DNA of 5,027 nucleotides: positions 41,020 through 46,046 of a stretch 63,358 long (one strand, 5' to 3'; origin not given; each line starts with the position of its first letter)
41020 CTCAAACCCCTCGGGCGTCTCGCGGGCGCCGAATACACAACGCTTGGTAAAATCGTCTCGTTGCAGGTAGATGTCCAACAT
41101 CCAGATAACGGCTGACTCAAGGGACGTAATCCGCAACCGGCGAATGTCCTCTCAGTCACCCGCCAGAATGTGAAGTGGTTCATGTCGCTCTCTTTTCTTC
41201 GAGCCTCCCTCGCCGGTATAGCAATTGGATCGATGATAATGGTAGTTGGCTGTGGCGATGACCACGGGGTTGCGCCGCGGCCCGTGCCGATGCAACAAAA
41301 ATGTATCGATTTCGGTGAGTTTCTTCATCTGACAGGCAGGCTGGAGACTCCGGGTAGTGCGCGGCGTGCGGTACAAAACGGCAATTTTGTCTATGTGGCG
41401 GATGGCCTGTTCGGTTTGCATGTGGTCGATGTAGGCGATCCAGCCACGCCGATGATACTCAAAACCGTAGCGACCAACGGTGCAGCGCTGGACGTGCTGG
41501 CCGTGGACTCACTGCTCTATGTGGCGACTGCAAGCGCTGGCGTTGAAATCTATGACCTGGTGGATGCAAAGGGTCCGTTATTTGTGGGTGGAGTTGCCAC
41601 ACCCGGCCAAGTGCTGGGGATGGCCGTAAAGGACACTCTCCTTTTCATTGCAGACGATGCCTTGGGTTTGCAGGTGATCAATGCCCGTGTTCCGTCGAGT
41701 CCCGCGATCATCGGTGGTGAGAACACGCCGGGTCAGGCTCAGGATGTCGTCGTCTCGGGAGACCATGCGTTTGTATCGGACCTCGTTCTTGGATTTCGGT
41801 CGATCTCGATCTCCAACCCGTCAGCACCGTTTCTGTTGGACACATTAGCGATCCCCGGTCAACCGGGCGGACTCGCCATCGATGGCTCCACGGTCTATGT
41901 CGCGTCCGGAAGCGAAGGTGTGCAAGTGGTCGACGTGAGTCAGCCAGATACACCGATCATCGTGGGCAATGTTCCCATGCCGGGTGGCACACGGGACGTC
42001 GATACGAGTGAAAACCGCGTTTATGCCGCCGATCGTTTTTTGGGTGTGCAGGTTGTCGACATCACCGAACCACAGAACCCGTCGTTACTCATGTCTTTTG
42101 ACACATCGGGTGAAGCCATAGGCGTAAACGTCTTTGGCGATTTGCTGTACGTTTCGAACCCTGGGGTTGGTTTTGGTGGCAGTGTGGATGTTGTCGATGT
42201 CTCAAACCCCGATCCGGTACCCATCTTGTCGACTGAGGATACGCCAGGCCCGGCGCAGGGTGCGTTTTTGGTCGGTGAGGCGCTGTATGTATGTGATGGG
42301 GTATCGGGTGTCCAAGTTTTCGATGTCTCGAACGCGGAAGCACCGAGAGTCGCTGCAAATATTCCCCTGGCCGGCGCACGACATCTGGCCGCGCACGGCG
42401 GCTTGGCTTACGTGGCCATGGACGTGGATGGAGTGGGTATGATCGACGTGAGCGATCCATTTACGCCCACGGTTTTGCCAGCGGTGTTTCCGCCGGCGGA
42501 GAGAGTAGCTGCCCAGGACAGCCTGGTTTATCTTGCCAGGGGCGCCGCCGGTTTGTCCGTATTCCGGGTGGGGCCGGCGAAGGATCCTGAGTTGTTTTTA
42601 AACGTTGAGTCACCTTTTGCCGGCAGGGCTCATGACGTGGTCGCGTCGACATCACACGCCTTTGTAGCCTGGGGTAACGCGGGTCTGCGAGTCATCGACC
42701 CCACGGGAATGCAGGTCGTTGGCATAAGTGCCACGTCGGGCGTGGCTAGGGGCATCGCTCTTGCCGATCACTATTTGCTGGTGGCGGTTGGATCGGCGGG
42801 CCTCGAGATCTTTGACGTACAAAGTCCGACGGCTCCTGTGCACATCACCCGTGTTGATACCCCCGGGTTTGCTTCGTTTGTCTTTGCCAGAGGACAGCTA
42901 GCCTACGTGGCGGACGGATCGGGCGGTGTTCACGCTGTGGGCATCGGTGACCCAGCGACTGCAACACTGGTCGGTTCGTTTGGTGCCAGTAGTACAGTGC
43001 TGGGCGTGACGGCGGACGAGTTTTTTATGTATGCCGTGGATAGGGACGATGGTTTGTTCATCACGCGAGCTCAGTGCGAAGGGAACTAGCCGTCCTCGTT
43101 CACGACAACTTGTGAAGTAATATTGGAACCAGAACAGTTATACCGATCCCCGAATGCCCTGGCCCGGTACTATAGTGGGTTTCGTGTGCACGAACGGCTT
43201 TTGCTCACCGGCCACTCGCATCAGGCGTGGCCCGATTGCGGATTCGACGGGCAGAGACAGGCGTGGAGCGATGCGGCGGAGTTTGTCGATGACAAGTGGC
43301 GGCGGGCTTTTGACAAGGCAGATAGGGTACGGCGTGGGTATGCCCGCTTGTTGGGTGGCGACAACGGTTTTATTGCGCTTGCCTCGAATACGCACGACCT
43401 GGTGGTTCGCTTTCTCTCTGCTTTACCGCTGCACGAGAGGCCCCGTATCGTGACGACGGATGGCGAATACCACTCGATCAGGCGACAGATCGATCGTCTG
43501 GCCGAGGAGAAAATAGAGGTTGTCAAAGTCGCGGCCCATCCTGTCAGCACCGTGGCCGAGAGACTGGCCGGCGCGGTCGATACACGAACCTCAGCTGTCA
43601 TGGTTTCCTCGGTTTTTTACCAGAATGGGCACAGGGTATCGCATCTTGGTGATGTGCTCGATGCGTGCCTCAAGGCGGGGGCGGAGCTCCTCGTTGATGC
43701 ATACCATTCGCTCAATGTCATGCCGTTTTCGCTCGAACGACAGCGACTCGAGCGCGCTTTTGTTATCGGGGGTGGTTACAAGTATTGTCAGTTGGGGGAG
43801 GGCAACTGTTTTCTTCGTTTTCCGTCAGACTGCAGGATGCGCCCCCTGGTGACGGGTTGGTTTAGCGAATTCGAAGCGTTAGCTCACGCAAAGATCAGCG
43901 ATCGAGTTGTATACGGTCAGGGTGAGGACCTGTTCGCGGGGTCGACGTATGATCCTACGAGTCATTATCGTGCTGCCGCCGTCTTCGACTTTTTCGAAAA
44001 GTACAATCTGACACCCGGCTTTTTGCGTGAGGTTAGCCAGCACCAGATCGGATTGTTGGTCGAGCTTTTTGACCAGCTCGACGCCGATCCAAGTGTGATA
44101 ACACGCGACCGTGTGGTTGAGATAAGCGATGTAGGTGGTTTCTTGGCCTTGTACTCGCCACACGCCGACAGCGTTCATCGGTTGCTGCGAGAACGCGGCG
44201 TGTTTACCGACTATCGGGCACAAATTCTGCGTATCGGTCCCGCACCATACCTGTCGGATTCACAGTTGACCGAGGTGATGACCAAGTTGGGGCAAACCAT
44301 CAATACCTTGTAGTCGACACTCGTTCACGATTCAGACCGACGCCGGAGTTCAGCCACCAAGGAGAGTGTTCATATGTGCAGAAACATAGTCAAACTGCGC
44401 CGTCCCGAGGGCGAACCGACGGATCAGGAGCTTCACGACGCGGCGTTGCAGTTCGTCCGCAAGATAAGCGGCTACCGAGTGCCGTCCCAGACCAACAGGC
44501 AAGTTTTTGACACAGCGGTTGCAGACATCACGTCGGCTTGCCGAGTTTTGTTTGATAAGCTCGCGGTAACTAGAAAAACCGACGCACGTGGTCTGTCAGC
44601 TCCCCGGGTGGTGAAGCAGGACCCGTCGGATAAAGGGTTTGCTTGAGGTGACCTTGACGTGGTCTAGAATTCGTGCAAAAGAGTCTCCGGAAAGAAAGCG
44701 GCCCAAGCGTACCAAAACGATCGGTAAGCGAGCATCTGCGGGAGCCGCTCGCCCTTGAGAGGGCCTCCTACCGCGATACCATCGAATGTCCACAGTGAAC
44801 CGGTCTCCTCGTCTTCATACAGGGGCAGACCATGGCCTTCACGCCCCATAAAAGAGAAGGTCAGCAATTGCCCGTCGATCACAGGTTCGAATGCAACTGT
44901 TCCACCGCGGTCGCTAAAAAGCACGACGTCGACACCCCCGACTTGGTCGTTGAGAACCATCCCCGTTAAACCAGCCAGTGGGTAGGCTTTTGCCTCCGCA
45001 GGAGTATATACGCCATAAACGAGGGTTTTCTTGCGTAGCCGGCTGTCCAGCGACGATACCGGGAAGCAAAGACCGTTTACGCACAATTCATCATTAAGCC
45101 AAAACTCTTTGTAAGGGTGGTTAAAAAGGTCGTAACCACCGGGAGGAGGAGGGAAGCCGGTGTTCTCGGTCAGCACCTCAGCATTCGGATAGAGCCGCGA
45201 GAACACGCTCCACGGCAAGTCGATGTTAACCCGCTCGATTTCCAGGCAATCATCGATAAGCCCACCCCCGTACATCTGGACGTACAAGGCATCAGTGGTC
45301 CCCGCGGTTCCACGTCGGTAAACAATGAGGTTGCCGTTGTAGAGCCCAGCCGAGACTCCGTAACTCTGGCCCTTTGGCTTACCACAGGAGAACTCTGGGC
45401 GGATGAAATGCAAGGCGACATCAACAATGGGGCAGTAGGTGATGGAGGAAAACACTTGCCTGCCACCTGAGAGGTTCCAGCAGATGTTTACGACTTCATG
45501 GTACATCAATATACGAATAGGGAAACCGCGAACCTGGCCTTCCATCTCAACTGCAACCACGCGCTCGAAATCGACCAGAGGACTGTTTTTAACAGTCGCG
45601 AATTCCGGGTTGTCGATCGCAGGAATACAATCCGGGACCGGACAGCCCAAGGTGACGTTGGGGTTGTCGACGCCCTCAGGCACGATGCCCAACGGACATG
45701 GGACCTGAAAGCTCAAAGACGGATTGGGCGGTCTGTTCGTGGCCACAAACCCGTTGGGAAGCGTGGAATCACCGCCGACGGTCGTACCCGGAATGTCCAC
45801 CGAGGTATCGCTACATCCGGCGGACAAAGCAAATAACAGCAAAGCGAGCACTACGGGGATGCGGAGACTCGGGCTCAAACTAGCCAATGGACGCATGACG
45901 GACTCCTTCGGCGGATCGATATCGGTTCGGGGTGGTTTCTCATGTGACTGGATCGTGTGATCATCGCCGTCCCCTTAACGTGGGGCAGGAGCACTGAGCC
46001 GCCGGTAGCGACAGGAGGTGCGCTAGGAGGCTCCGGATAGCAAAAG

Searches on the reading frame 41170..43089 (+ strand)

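Call 46: search_protein_families(library=pfam, proteins=[window:41170-43089:+], max_evalue=0.00001)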
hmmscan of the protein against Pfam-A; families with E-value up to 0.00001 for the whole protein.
window:41170-43089:+ (639 aa): 1 family
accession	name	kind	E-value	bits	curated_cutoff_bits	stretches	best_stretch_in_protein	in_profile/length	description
PF08309.17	LVIVD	-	8e-47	156.8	20.2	2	187-222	1-36/42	LVIVD repeat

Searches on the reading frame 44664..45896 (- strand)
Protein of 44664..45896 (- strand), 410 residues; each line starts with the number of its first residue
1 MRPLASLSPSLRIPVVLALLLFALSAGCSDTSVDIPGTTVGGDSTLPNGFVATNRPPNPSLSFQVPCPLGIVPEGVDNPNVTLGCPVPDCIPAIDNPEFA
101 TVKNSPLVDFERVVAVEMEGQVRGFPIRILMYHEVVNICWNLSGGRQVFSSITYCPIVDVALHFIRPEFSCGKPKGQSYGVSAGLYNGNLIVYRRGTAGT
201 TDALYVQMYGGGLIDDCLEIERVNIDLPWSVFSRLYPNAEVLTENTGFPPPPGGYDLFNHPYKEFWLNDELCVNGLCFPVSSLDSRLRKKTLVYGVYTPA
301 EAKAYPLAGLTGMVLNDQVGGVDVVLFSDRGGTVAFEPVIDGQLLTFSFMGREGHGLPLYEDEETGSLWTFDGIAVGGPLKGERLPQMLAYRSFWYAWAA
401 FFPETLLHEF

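Call 4: search_protein_families(library=pfam, proteins=[window:44664-45896:-], max_evalue=0.01)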
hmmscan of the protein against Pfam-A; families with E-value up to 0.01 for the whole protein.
window:44664-45896:- (410 aa): 1 family
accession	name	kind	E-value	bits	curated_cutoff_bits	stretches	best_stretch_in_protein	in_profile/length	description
PF11376.13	DUF3179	-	2.2e-51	175.4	27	1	89-405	2-292/292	Protein of unknown function (DUF3179)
